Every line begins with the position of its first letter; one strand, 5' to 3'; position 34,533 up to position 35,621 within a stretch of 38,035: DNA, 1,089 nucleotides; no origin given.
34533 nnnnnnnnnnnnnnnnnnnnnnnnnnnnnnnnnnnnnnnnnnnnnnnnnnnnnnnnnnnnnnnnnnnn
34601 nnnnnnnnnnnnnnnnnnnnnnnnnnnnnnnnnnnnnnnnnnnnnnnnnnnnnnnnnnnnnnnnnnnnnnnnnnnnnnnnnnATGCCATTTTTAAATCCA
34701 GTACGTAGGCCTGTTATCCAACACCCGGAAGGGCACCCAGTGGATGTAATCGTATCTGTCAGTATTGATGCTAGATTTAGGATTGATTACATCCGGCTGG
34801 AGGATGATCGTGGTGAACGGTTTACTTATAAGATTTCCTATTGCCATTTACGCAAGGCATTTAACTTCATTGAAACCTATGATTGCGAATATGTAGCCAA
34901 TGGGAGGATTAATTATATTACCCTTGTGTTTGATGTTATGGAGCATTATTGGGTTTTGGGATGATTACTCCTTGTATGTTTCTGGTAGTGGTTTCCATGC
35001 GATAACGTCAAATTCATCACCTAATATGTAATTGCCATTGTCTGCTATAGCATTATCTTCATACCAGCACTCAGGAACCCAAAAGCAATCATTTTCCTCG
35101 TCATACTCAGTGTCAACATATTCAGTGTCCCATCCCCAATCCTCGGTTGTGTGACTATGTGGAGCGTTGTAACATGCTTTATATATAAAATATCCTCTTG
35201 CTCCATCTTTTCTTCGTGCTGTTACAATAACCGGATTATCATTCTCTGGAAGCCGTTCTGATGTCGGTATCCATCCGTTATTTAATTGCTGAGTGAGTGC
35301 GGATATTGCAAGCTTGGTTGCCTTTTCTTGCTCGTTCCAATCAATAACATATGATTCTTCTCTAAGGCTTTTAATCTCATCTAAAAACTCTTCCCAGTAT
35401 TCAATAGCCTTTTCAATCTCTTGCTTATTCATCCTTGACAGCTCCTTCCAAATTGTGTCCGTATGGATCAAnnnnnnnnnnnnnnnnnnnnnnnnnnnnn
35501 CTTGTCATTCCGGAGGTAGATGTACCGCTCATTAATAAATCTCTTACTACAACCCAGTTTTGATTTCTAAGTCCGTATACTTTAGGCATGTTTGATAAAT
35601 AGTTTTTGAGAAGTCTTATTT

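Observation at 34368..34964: LexA-box promoter driving a counter-oriented pair of small unknown genes in the middle of the early operon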

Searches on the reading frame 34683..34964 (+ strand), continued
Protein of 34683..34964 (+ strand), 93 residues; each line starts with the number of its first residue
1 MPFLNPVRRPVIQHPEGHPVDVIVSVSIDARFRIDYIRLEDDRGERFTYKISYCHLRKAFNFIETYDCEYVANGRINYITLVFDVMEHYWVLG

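Call 48: fold_search(model_id=the predicted structure, library=pdb)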
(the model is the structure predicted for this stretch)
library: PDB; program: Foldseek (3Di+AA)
matches with E <= 10: 966; with E <= 0.001: 0
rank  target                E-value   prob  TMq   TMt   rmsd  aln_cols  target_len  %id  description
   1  3voq_B                8.2e-02  0.94  0.40  0.34  11.0        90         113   10  Crystal structure of the pleckstrin homology domain of human Sin1, a TORC2 subunit (released 2012-04-11)
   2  7lc1_B                1.5e-01  0.98  0.44  0.21  10.0        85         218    7  Crystal Structure of KRAS4b (GMPPNP-bound) in complex with the RBD-PH domains of SIN1 (released 2021-08-04)
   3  6zym_u                1.5e-01  0.47  0.32  0.21  14.8       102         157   10  Human C Complex Spliceosome - High-resolution CORE (released 2020-10-14)
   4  7lc1_D                1.7e-01  0.97  0.44  0.21  10.0        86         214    7  Crystal Structure of KRAS4b (GMPPNP-bound) in complex with the RBD-PH domains of SIN1 (released 2021-08-04)
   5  8guo_B                3.3e-01  0.33  0.25  0.26  17.8        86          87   10  Crystal structure of the nuclease domain of EsaD in complex with EsaG from Staphylococcus aureus (released 2022-11-09)
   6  8jx6_A                3.5e-01  0.66  0.35  0.09  12.7        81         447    9  Deep-Sea Helicase 9 (DSH9) (released 2023-07-26)
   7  7b9v_D                4.6e-01  0.33  0.32  0.18  12.8        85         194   13  Yeast C complex spliceosome at 2.8 Angstrom resolution with Prp18/Slu7 bound (released 2021-03-10)
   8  6e8a_A                4.6e-01  0.28  0.29  0.20  13.9        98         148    9  Crystal structure of DcrB from Salmonella enterica at 1.92 Angstroms resolution (released 2018-10-31)
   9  6w3d                  4.8e-01  0.16  0.22  0.18   8.8        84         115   12  Rd1NTF2_05 with long sheet (released 2020-04-15)
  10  6j6q_F                5.7e-01  0.38  0.35  0.23  12.2        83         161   11  Cryo-EM structure of the yeast B*-b2 complex at an average resolution of 3.7 angstrom (released 2019-04-24)
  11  3voq_A                6.0e-01  0.84  0.44  0.36  10.0        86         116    7  Crystal structure of the pleckstrin homology domain of human Sin1, a TORC2 subunit (released 2012-04-11)
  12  9huk_A                6.0e-01  0.66  0.37  0.11   6.4        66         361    9  Crystal structure of human GSK3b in complex with ARN24161 (released 2025-07-23)
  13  6zgn                  6.3e-01  0.89  0.36  0.33   4.3        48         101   14  Crystal structure of VirB8-like OrfG central domain of Streptococcus thermophilus ICESt3; a putative assembly factor of  (released 2021-04-28)
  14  4ghb_B                6.3e-01  0.35  0.30  0.14   9.6        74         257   15  Crystal structure of a porin-like protein (BACUNI_01323) from Bacteroides uniformis ATCC 8492 at 2.32 A resolution (released 2012-08-29)
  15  6roj_A                6.3e-01  0.28  0.30  0.04   8.9        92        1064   11  Cryo-EM structure of the activated Drs2p-Cdc50p (released 2019-07-03)
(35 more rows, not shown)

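Call 53: fold_search(model_id=the predicted structure, library=viral)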
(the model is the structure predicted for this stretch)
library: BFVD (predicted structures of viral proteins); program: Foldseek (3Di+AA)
matches with E <= 10: 967; with E <= 0.001: 1
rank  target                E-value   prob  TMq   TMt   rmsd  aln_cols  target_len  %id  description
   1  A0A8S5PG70            8.2e-07  1.00  0.76  0.71  16.5        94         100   21  Uncharacterized protein [Siphoviridae sp. cthL03]
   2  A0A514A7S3            3.6e-02  0.89  0.31  0.24  13.2       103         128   11  (no name in the UniProt tables at hand)
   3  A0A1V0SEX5            3.8e-02  0.99  0.48  0.50   9.2        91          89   12  Uncharacterized protein [Hokovirus HKV1]
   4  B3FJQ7                9.4e-02  1.00  0.44  0.29   3.9        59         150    7  Uncharacterized protein [Pseudomonas phage 201phi2-1]
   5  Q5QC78                9.4e-02  0.77  0.36  0.35  13.9       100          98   14  D17L [Monkeypox virus]
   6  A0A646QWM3            1.2e-01  0.89  0.42  0.14  14.9       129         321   14  (no name in the UniProt tables at hand)
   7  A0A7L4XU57            1.4e-01  0.69  0.31  0.20  10.3       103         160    7  Uncharacterized protein [Escherichia phage vB_EcoP_EcoN5]
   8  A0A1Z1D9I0            1.4e-01  0.25  0.24  0.25  14.7        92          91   14  Uncharacterized protein [Bacillus phage vB_BsuM-Goe2]
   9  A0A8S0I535            1.4e-01  0.20  0.22  0.03  15.8       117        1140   10  (no name in the UniProt tables at hand)
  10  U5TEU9                1.8e-01  0.90  0.40  0.11  11.4        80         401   14  CPXV013 protein [Cowpox virus]
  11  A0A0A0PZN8            1.9e-01  0.98  0.34  0.35   2.8        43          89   14  DUF7355 domain-containing protein [Pectobacterium bacteriophage PM2]
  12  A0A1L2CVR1            1.9e-01  0.72  0.38  0.14  13.3       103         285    9  Kelch-like protein [Pectobacterium phage vB_PcaM_CBB]
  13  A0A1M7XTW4            2.0e-01  0.90  0.43  0.23   9.2        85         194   10  Uncharacterized protein [Cedratvirus A11]
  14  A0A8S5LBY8            2.0e-01  0.66  0.35  0.07  13.9        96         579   11  Uncharacterized protein [Siphoviridae sp. ctt5z12]
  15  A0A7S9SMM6            2.0e-01  0.51  0.29  0.21   9.7       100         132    7  Uncharacterized protein [Escherichia phage PNJ1809-36]
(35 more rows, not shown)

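Call 60: search_protein_families(library=pfam, alignment_id=A2, max_evalue=10)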
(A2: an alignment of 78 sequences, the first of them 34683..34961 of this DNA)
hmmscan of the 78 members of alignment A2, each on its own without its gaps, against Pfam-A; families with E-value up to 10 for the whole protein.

A. member 1, window:34683-34961:+ (93 aa): 1 family
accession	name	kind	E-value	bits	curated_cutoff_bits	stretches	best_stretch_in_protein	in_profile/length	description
PF18705.7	DUF5643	-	0.23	11.9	34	1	33-87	47-99/115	Family of unknown function (DUF5643)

B. families by the number of members that match (of 78 scanned): 40 families (the first 25 are shown)
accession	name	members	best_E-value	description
PF18705.7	DUF5643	2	0.019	Family of unknown function (DUF5643)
PF17284.7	Spermine_synt_N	1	0.00079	Spermidine synthase tetramerisation domain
PF04630.18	Phage_TTP_1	1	0.0035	Phage tail tube protein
PF18115.7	Tudor_3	1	0.0058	DNA repair protein Crb2 Tudor domain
PF03771.21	SPDY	1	0.0091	Domain of unknown function (DUF317)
PF19184.5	DUF5866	1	0.015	Family of unknown function (DUF5866)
PF00630.25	Filamin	1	0.019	Filamin/ABP280 repeat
PF07509.16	DUF1523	1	0.019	Protein of unknown function (DUF1523)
PF08235.19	LNS2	1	0.02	LNS2 (Lipin/Ned1/Smp2)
PF23822.1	DUF7192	1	0.022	Domain of unknown function (DUF7192)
PF24245.1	INO80F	1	0.031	INO80 complex subunit F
PF16669.11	TTC5_OB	1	0.035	Tetratricopeptide repeat protein 5 OB fold domain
PF19618.4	DUF6123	1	0.035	Family of unknown function (DUF6123)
PF17979.7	zf-CRD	1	0.04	Cysteine rich domain with multizinc binding regions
PF23187.1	UBX7_N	1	0.042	UBX7 N-terminal domain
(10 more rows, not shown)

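Call 66: find_related_loci(query=A4, collection=genome_contigs, flank=3500)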
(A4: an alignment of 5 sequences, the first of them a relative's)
Query A4 (86 aa) in genome_contigs; peptide patterns used: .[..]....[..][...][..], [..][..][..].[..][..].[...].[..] (x = any residue, [..] = any of these).
89 stretches matched a pattern; 55 encode a relative of the query (tblastn E <= 1e-3); 55 distinct loci.
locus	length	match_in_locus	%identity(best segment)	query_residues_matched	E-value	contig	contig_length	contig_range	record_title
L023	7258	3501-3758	100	1-86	2e-56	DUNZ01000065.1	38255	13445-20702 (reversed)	MAG TPA_asm: Clostridiales bacterium isolate AS08sgBPME_126 57164_AS08, whole genome shotgun sequence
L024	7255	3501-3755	82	1-85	6e-48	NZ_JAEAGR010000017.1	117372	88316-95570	Mobilitalea sibirica strain DSM 26468 seq17, whole genome shotgun sequence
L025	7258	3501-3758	79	1-86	1e-47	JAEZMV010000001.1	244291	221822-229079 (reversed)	MAG: Bacillota bacterium isolate OH_CFB_129 k127_457871, whole genome shotgun sequence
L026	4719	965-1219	82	1-85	1e-46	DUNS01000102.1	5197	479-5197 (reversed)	MAG TPA_asm: Clostridiales bacterium isolate AS08sgBPME_106 120424_AS08, whole genome shotgun sequence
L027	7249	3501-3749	82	1-83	1e-46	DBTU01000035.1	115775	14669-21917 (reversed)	MAG TPA_asm: Lachnoclostridium sp. UBA1308 UBA1308_contig_5584, whole genome shotgun sequence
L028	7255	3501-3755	76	1-85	6e-46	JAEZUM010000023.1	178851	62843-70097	MAG: Bacillota bacterium isolate OH_PDB_89 k127_1188061, whole genome shotgun sequence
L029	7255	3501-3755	79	1-85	8e-46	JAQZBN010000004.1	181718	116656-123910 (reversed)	MAG: Herbinix sp. isolate L_E1_T20_C_bin.107 scaffold_149, whole genome shotgun sequence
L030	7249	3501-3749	78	1-83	1e-45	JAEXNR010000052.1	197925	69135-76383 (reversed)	MAG: Bacillota bacterium isolate OH_HBrB_107 k127_2213706, whole genome shotgun sequence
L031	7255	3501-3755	76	1-85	8e-46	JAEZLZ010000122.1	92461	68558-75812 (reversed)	MAG: Bacillota bacterium isolate OH_CDB_90 k127_1519280, whole genome shotgun sequence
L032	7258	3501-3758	79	1-86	4e-46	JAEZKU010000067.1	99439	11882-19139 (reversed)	MAG: Bacillota bacterium isolate OH_CDB_43 k127_928184, whole genome shotgun sequence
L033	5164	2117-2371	80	1-85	2e-45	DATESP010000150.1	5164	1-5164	MAG TPA_asm: Mobilitalea sp. isolate SMAG_U9104 k141_65517, whole genome shotgun sequence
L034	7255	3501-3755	80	1-85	3e-45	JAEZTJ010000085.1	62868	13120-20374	MAG: Bacillota bacterium isolate OH_PDB_44 k127_62266, whole genome shotgun sequence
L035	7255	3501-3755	80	1-85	4e-45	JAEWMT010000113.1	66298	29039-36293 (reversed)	MAG: Bacillota bacterium isolate OH_PDB_144 k127_91035, whole genome shotgun sequence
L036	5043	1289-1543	75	1-85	7e-45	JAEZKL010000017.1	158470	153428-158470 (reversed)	MAG: Bacillota bacterium isolate OH_CDB_29 k127_713866, whole genome shotgun sequence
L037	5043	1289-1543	75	1-85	7e-45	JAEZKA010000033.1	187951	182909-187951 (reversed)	MAG: Bacillota bacterium isolate OH_CDB_257 k127_1764289, whole genome shotgun sequence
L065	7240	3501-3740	51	3-82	3e-26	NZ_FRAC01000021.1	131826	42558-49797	Anaerocolumna jejuensis DSM 15929, whole genome shotgun sequence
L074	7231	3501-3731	36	3-82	2e-17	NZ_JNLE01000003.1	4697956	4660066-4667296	Clostridium sp. KNHs205 BR73DRAFT_scf7180000000014_quiver.3_C, whole genome shotgun sequence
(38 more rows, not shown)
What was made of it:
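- Tried and rejected: A five-sequence alignment worked (call 66).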

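Call 78: search_dna_similar(query=window:34683-34961:+, collection=phages, mode=protein, max_evalue=0.1, max_rows=30)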
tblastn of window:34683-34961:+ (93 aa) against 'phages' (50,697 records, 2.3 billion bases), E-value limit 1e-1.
No match.

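Call 79: search_dna_similar(query=P0123, collection=plasmids, mode=protein, max_evalue=0.1, max_rows=30)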
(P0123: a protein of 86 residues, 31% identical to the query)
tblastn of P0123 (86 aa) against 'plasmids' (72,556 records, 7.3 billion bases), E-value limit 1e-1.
Records with a match: 2; places in all: 2; records where one place covers at least 80% of the query: 2.
Best place of each record, by identity: <60% 2.
By first word of the organism name: Clostridium 2.
By predicted mobility (MOB-suite, as given by PLSDB): non-mobilizable 2.
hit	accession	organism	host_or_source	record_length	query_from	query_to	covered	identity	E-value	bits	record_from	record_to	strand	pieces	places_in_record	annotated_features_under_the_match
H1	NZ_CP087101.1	Clostridium estertheticum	single colony,Vacuum packed lamb meat ...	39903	6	84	92%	25.3%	1e-2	40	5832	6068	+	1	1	hypothetical protein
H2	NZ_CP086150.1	Clostridium estertheticum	horse,single colony,meat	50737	5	84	93%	23.8%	1e-2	40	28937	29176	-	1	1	hypothetical protein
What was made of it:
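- Tried and rejected: The plasmid collection gave only two weak hits, in Clostridium estertheticum (call 79).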

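Call 90: search_protein_families(library=pfam, proteins=[L005:4742-6001:+, L015:3739-5004:+], max_evalue=0.01)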
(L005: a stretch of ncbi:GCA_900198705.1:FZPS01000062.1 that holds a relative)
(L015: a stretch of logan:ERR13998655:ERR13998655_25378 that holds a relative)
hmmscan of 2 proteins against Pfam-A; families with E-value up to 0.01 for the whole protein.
L005:4742-6001:+ (419 aa): 4 families
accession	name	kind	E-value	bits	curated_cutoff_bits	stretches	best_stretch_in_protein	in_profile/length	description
PF00817.25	IMS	-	2.6e-42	144.6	23.2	1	8-163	1-148/148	impB/mucB/samB family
PF11799.13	IMS_C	-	1.3e-25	90.4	20.7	1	251-360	2-109/109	impB/mucB/samB family C-terminal domain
PF21999.2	IMS_HHH_1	-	3.5e-08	34.2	27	1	193-239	6-53/53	DNA polymerase-iota, thumb domain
PF11798.14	IMS_HHH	-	6.6e-05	23.3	24.4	1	175-206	1-32/32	IMS family HHH motif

L015:3739-5004:+ (421 aa): 4 families
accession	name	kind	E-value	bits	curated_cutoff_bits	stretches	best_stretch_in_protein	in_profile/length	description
PF00817.25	IMS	-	6.2e-38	130.5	23.2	1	8-163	1-148/148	impB/mucB/samB family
PF11799.13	IMS_C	-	1.3e-24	87.2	20.7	1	251-361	2-109/109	impB/mucB/samB family C-terminal domain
PF21999.2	IMS_HHH_1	-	4.7e-07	30.6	27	1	194-239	7-53/53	DNA polymerase-iota, thumb domain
PF11798.14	IMS_HHH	-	0.00012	22.5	24.4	1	175-206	1-32/32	IMS family HHH motif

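Call 99: search_protein_families(library=pfam, proteins=[L065:620-1573:+, L065:1599-3038:-, L065:3758-4918:-, L065:5015-6454:-, L074:197-1990:-, L074:2180-3367:+, L074:3905-4573:+, L074:4682-5341:-, L074:5334-5759:-, L074:6510-7193:-], max_evalue=0.001)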
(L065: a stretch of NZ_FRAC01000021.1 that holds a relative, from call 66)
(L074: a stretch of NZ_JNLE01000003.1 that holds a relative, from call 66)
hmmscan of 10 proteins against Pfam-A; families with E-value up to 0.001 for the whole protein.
L065:620-1573:+ (317 aa): 1 family
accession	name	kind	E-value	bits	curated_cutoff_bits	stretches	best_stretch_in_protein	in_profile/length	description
PF00753.33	Lactamase_B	-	8.4e-17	62.2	22.7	2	53-111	3-65/196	Metallo-beta-lactamase superfamily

L065:1599-3038:- (479 aa): 0 families

L065:3758-4918:- (386 aa): 4 families
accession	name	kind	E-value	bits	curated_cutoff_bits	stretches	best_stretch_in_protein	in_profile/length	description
PF00155.27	Aminotran_1_2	-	2.4e-62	211.6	19.7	1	29-376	4-359/361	Aminotransferase class I and II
PF01041.23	DegT_DnrJ_EryC1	-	0.0001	22.1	19.8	1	90-198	42-145/360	DegT/DnrJ/EryC1/StrS aminotransferase family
PF01276.26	OKR_DC_1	-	0.00094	18.5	27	0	91-160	86-155/417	Orn/Lys/Arg decarboxylase, major domain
PF00266.25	Aminotran_5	-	0.00098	18.6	21.5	0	82-200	56-177/371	Aminotransferase class-V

L065:5015-6454:- (479 aa): 2 families
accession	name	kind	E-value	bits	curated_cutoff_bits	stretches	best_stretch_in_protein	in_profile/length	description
PF02913.24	FAD-oxidase_C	-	1.7e-49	169.2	21.2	1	234-475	1-247/248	FAD linked oxidases, C-terminal domain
PF01565.28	FAD_binding_4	-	1.4e-43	148.4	26.4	1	61-197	2-138/139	FAD binding domain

L074:197-1990:- (597 aa): 2 families
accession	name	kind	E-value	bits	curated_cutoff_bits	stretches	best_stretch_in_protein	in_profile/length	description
PF07700.20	HNOB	-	1.4e-44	152.3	25.5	1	2-159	1-162/163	Haem-NO-binding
PF00015.26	MCPsignal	-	9.1e-27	94.4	34.6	1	397-564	19-165/172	Methyl-accepting chemotaxis protein (MCP) signalling domain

L074:2180-3367:+ (395 aa): 3 families
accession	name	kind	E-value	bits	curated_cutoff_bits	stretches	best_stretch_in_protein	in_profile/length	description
PF13537.11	GATase_7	-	8.5e-43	145.7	25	1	56-176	1-122/123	Glutamine amidotransferase domain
PF13522.11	GATase_6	-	1.6e-37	128.9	27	1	41-171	1-130/130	Glutamine amidotransferase domain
PF00733.27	Asn_synthase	-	2.4e-31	110.1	21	1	252-391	4-131/354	Asparagine synthase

L074:3905-4573:+ (222 aa): 2 families
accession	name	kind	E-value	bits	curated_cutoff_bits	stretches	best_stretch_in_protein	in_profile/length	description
PF02368.24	Big_2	-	1.1e-06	28.9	22.8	1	29-95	5-78/79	Bacterial Ig-like domain (group 2)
PF22359.2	Big-like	-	7.1e-05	23.4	27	1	63-99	11-47/48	Bacterial Ig-like domain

L074:4682-5341:- (219 aa): 1 family
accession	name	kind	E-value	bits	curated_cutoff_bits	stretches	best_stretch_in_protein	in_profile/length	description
PF13539.11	Peptidase_M15_4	-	7.3e-08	33.3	25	1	84-147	5-70/70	D-alanyl-D-alanine carboxypeptidase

L074:5334-5759:- (141 aa): 1 family
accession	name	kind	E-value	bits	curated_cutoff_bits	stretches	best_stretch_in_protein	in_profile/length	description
PF05105.17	Phage_holin_4_1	-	1.3e-33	116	22.2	1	24-133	2-115/116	Bacteriophage holin family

L074:6510-7193:- (227 aa): 0 families
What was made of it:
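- On LexA-controlled phage antirepressors: L065 sits among housekeeping genes (call 99).
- One member stands alone among housekeeping genes (L065, call 99).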

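Call 106: find_encoding_contigs(protein=P0007, flank=4000, max_places=3)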
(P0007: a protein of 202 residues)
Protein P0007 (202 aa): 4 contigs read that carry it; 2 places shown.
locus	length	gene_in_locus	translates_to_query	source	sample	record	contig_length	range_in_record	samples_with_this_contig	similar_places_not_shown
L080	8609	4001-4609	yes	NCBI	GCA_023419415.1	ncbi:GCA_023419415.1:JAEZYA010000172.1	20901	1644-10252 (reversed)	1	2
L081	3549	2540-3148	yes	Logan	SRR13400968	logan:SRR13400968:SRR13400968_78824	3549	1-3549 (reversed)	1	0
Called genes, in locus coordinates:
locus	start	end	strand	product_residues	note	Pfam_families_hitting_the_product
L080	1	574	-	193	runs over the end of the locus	-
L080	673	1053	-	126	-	-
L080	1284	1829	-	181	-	-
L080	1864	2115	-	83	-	-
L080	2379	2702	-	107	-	-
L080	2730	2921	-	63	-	-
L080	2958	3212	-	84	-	PF20037:DUF6440 (weak)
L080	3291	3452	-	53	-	-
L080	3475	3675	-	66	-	-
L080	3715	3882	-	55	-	-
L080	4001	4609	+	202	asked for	-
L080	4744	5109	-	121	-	-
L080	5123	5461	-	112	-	-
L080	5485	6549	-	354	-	-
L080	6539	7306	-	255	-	PF00142:Fer4_NifH (faint), PF01656:CbiA, PF02374:ArsA_ATPase (weak), PF09140:MipZ (faint), PF10609:ParA, PF13614:AAA_31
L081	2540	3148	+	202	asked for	-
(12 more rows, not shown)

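Call 111: find_encoding_contigs(protein=P0120, flank=3000, max_places=2)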
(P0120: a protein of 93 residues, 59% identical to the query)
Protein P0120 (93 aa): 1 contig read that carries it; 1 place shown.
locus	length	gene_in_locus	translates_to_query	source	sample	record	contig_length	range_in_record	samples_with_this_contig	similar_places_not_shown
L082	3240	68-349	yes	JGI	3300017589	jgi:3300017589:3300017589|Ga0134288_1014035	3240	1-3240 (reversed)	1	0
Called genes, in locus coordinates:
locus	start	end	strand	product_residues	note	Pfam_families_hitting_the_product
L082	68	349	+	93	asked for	-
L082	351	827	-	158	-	PF07638:Sigma70_ECF (weak), PF07374:DUF1492 (weak), PF01047:MarR (faint), PF04545:Sigma70_r4, PF08281:Sigma70_r4_2, PF12802:MarR_2 (faint), PF13384:HTH_23 (weak), PF13518:HTH_28 (weak), +1 more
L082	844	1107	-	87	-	-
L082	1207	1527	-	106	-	-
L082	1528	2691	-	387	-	-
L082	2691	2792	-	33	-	-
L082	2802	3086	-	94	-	-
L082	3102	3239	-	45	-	?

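Call 112: find_encoding_contigs(protein=P0122, flank=3000, max_places=2)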
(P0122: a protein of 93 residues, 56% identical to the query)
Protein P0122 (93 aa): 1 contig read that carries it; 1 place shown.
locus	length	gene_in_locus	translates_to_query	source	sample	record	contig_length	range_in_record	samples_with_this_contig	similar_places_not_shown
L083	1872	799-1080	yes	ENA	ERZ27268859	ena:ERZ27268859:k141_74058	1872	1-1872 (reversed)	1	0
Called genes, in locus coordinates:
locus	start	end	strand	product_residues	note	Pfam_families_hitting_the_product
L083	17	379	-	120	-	-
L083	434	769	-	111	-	-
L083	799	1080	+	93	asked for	-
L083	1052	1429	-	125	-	-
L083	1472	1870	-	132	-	?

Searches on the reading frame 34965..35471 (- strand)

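Call 5: search_protein_families(library=pfam, proteins=[window:34965-35471:-], max_evalue=1)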
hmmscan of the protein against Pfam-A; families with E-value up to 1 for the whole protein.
window:34965-35471:- (168 aa): 4 families
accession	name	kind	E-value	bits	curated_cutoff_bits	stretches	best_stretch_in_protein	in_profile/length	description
PF04448.17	DUF551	-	1.2e-05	26.5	22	1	66-163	1-64/68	Protein of unknown function (DUF551)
PF01614.24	IclR_C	-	0.16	12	24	1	21-51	95-125/174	Bacterial transcriptional regulator IclR C-terminal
PF20995.3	Tla3_C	-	0.2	12.1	24.8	1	49-83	15-49/136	Type VI lipase adapter protein Tla3, C-terminal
PF20658.2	MSG_insertion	-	0.22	12.2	24.8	1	15-42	2-29/76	Malate synthase G, alpha-beta insertion domain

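Call 6: search_protein_families(library=phrogs, proteins=[window:34965-35471:-], max_evalue=1)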
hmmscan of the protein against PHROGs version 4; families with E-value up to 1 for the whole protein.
window:34965-35471:- (168 aa): 6 families
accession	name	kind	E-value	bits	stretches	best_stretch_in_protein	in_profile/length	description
phrog_15198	-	unknown function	8e-10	39.9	1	44-168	62-155/159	-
phrog_924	-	unknown function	6.8e-09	36.7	1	59-168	84-152/267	-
phrog_7704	-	unknown function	1.1e-05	26.4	1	20-117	82-145/173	-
phrog_35963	-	unknown function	0.061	14.5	1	62-141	54-130/147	-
phrog_60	-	unknown function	0.089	13.4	1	65-117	221-254/461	-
phrog_35914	-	unknown function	0.19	11.9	1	13-46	27-60/399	-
